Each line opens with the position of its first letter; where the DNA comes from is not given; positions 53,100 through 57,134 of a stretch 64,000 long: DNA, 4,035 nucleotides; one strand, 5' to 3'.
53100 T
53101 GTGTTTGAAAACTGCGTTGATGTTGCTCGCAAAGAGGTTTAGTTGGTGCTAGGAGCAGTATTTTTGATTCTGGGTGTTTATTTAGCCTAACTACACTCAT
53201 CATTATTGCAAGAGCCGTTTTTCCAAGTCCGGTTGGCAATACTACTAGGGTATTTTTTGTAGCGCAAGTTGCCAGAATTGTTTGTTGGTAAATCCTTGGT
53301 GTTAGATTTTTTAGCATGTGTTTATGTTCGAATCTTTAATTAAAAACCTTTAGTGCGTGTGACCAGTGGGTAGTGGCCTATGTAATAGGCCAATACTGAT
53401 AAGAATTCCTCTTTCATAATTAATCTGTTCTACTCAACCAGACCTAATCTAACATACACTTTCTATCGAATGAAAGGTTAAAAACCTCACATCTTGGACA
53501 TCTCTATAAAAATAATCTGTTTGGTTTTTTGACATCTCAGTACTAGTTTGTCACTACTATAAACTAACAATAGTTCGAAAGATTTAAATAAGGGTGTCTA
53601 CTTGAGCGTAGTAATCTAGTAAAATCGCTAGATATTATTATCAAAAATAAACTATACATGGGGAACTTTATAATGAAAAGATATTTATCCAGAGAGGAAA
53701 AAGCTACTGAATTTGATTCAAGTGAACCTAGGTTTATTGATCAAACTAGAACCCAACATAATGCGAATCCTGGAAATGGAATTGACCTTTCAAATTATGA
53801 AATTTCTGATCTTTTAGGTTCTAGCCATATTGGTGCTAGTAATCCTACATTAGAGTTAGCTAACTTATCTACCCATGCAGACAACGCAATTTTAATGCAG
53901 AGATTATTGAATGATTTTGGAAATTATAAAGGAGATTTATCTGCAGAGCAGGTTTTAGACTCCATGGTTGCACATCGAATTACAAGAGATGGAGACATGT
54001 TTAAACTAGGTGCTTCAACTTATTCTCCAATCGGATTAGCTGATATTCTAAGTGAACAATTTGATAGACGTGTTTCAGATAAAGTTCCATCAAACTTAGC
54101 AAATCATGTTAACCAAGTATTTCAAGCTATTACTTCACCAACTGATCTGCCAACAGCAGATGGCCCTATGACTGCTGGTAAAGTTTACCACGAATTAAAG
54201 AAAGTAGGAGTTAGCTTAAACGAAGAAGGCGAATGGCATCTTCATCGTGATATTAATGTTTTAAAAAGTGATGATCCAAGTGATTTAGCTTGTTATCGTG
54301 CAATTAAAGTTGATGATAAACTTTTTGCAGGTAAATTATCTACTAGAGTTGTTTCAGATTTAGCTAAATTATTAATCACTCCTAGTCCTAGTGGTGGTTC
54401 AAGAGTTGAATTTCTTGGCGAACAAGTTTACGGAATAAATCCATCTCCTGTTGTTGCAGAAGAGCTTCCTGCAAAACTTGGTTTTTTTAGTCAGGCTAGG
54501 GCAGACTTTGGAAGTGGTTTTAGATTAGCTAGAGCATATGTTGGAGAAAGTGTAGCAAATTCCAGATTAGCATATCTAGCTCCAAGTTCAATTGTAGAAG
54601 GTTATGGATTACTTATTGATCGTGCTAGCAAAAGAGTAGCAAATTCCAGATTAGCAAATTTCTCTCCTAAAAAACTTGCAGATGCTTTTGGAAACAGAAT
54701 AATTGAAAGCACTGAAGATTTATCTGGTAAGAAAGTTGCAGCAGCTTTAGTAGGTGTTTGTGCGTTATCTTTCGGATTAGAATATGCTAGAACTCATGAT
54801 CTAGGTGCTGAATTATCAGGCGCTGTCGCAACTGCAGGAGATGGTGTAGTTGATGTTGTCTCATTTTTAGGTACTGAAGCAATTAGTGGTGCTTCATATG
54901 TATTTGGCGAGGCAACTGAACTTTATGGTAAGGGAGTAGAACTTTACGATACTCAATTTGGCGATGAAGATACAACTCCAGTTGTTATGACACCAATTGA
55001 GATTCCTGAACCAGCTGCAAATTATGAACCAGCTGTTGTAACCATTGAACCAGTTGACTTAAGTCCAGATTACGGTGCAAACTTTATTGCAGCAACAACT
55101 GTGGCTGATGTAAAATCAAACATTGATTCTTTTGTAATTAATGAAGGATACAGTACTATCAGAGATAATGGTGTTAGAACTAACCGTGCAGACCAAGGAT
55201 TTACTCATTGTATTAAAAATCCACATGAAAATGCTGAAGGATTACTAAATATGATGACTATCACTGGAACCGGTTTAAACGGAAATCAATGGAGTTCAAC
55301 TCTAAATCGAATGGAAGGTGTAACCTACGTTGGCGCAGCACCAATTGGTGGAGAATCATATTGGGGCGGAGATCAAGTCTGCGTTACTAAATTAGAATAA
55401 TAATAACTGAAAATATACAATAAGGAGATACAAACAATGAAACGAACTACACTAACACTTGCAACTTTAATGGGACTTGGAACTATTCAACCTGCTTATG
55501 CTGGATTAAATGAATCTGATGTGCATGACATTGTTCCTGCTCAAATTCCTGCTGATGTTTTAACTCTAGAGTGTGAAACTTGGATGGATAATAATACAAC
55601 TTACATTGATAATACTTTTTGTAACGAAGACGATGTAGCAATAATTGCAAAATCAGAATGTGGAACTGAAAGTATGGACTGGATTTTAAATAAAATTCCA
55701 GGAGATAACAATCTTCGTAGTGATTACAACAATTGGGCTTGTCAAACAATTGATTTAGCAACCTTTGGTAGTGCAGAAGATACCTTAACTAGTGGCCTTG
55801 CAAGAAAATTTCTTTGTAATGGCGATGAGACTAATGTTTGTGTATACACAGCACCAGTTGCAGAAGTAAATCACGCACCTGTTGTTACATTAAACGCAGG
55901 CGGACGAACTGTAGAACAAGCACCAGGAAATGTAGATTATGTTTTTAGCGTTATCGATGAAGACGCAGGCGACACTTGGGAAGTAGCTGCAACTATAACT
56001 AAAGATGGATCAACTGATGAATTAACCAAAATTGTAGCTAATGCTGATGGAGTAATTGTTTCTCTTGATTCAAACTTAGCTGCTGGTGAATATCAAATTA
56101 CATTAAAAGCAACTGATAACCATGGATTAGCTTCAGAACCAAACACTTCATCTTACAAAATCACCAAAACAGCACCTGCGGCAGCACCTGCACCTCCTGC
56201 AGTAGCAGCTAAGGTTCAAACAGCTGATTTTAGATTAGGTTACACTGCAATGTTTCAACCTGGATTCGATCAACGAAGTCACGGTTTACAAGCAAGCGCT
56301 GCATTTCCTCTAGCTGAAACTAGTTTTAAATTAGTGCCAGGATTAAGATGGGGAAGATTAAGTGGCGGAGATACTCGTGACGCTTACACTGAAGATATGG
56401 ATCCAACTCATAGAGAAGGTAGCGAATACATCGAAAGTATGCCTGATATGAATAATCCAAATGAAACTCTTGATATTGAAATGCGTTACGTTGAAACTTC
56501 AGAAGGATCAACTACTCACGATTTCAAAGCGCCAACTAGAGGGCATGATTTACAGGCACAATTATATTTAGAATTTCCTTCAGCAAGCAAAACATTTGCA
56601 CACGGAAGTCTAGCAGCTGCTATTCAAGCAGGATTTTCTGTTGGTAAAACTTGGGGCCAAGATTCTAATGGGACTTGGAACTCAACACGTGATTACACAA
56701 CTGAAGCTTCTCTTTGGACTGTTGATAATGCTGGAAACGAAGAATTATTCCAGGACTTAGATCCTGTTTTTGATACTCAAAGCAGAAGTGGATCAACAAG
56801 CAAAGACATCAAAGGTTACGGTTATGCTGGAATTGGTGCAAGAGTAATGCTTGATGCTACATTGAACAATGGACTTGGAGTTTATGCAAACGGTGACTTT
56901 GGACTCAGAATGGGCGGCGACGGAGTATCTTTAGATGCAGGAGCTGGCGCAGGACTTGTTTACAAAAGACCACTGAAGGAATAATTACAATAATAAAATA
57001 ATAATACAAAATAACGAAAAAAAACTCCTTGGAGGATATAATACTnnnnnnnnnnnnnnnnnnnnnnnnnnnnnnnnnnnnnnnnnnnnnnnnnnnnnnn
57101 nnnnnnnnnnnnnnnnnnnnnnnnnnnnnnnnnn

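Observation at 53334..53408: hef-proximal copy of the covarying hairpin element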

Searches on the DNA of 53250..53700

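Call 25: search_rna_families(source=window, start=53250, end=53700, threshold=evalue, max_evalue=10)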
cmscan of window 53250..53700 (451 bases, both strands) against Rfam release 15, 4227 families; matches with E-value up to 10: 2.
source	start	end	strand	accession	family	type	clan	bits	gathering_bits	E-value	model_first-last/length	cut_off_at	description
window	53605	53675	+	RF02934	caiA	Gene; sRNA;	-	17.8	55.5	2.2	1-78/78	no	caiA RNA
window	53272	53355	+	RF02189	ST7-OT4_3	Gene; lncRNA;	-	10.4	50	3.9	206-302/302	no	ST7 overlapping transcript 4 conserved region 3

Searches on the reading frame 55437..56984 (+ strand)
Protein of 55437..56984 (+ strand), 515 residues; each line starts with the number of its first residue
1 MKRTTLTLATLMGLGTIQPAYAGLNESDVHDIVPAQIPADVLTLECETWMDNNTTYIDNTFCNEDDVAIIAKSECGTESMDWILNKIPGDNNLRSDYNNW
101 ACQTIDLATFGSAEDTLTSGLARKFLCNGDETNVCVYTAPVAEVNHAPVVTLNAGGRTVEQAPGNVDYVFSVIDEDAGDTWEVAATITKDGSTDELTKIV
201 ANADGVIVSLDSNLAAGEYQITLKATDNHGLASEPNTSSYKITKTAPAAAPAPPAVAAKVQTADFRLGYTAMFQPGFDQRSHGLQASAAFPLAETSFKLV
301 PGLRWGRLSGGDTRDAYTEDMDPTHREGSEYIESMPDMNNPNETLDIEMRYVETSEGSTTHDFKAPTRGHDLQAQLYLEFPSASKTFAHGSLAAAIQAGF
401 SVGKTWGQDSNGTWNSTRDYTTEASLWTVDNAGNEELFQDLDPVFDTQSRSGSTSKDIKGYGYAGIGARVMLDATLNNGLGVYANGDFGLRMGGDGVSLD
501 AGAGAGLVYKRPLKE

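Call 40: search_protein_families(library=pfam, proteins=[window:55437-56984:+], max_evalue=0.01)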
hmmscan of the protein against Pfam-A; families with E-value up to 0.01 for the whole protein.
window:55437-56984:+ (515 aa): 1 family
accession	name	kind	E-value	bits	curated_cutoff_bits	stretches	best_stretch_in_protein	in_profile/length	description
PF19077.6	Big_13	-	0.00018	22.4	27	1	173-238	33-96/102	Bacterial Ig-like domain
